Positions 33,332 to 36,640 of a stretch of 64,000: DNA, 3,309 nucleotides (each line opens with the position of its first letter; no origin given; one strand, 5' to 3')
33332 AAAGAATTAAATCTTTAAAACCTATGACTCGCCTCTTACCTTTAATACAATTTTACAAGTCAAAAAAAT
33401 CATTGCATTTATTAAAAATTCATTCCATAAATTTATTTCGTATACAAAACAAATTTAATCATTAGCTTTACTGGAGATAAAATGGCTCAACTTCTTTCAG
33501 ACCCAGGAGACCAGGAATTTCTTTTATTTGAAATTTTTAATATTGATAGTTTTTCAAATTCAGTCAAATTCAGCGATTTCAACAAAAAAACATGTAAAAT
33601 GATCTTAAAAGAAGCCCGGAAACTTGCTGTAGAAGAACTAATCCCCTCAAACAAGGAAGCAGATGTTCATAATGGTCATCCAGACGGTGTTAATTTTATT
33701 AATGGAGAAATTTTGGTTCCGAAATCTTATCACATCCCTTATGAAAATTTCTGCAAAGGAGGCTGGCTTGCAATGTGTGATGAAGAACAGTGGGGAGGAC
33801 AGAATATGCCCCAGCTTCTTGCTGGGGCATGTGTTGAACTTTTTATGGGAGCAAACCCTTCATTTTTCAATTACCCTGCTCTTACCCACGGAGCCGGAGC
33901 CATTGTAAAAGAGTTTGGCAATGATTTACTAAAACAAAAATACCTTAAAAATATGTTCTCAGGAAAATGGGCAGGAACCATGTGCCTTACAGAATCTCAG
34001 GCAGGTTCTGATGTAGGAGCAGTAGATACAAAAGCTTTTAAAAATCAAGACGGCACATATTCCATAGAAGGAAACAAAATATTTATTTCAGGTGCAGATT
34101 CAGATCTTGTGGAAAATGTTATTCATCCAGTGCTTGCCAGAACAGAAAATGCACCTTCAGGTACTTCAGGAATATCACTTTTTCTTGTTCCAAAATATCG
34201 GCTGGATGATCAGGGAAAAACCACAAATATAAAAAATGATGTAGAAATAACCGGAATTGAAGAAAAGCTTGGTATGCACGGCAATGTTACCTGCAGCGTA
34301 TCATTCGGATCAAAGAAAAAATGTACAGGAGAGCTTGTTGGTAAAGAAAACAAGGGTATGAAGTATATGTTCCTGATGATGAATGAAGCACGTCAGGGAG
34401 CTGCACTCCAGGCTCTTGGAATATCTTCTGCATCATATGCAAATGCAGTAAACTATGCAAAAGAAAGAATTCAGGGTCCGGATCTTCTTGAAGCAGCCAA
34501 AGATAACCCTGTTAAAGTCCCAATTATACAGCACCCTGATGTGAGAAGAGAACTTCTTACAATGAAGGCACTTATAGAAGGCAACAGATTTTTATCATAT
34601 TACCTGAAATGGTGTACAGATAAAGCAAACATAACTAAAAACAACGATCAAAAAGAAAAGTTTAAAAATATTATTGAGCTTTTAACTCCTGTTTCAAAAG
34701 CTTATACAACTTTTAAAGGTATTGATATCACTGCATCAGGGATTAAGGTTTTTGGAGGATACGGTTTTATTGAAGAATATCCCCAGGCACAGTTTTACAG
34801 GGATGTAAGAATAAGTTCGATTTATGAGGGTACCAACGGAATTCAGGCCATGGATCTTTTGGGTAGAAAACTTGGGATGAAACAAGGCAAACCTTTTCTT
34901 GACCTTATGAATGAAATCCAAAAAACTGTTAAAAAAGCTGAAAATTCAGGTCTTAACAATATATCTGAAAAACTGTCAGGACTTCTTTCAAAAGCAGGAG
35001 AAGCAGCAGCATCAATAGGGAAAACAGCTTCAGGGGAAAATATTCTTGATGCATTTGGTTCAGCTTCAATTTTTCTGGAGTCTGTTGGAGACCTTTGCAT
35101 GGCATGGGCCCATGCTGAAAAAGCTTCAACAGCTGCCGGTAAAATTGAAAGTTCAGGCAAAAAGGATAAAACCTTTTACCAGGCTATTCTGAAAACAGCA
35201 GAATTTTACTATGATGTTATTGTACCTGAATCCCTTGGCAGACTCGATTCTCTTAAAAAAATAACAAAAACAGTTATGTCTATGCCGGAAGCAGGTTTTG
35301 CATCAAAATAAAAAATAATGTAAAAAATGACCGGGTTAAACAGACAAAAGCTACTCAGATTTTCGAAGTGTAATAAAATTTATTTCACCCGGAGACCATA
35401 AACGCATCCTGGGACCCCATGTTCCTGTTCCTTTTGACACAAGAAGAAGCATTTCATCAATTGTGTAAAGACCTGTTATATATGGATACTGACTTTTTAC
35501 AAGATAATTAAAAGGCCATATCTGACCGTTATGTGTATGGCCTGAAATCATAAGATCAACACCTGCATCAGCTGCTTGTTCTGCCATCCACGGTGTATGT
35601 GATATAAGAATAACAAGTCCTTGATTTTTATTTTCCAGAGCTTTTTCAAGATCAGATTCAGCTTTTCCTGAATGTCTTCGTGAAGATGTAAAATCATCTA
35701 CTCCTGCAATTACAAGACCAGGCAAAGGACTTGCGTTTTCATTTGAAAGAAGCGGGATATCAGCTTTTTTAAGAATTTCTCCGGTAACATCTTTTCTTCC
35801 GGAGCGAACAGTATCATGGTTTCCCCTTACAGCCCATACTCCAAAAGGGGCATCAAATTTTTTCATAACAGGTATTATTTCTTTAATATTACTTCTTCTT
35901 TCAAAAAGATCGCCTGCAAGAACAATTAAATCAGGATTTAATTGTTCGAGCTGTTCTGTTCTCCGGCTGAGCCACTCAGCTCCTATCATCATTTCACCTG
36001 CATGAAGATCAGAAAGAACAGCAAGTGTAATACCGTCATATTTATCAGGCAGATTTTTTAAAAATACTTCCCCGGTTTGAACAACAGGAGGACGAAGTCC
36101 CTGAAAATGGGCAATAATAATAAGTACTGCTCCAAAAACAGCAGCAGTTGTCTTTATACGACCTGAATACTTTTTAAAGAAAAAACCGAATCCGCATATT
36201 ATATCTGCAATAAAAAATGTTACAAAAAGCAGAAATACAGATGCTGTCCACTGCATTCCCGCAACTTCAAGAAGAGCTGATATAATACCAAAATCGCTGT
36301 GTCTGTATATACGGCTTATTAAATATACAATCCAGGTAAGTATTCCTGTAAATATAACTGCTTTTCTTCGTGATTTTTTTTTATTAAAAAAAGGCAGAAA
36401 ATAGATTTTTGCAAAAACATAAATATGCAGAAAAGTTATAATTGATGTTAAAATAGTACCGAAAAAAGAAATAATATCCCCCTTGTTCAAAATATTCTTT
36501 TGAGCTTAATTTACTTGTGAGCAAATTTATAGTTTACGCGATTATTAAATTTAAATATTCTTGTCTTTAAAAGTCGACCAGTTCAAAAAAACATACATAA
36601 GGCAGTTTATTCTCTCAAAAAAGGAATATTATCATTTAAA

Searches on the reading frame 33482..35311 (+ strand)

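Call 36: search_protein_families(library=pfam, proteins=[window:33482-35311:+], max_evalue=0.00001)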
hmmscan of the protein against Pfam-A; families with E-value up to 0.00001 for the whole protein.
window:33482-35311:+ (609 aa): 5 families
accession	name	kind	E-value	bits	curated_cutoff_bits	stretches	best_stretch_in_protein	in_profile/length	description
PF12806.12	Acyl-CoA_dh_C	-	1.1e-23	84.1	30.3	1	475-602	1-124/124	Acetyl-CoA dehydrogenase C-terminal like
PF00441.29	Acyl-CoA_dh_1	-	2.9e-20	73.4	22.4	1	290-459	1-145/150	Acyl-CoA dehydrogenase, C-terminal domain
PF02770.24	Acyl-CoA_dh_M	-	6.7e-15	55.5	33.3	1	167-275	2-94/97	Acyl-CoA dehydrogenase, middle domain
PF02771.21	Acyl-CoA_dh_N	-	1.8e-08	35.2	22.9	1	38-162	4-113/113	Acyl-CoA dehydrogenase, N-terminal domain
PF22924.1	ACOX_C_alpha1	-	5.5e-06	26.7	27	1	300-454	4-159/169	Acyl-CoA oxidase, C-alpha1 domain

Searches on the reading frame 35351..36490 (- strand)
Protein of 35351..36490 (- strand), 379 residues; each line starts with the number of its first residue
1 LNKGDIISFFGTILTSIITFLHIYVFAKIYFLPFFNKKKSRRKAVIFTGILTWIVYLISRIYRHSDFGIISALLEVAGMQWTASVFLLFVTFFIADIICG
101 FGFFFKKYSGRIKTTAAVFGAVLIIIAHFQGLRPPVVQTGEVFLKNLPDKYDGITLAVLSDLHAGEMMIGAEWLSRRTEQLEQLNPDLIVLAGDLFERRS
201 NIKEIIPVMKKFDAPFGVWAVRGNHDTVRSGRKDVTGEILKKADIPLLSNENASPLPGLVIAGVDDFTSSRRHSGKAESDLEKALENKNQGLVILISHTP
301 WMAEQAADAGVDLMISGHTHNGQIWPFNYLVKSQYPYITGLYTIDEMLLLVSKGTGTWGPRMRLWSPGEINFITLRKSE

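Call 36: search_protein_families(library=pfam, proteins=[window:35351-36490:-], max_evalue=0.00001)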
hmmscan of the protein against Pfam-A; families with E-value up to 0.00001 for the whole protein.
window:35351-36490:- (379 aa): 2 families
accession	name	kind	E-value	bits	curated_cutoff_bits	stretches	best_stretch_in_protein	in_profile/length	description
PF00149.33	Metallophos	-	4.4e-15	57.1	21.5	1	155-321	2-190/191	Calcineurin-like phosphoesterase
PF12850.12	Metallophos_2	-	7e-10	39.6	27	1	156-322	3-119/154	Calcineurin-like phosphoesterase superfamily domain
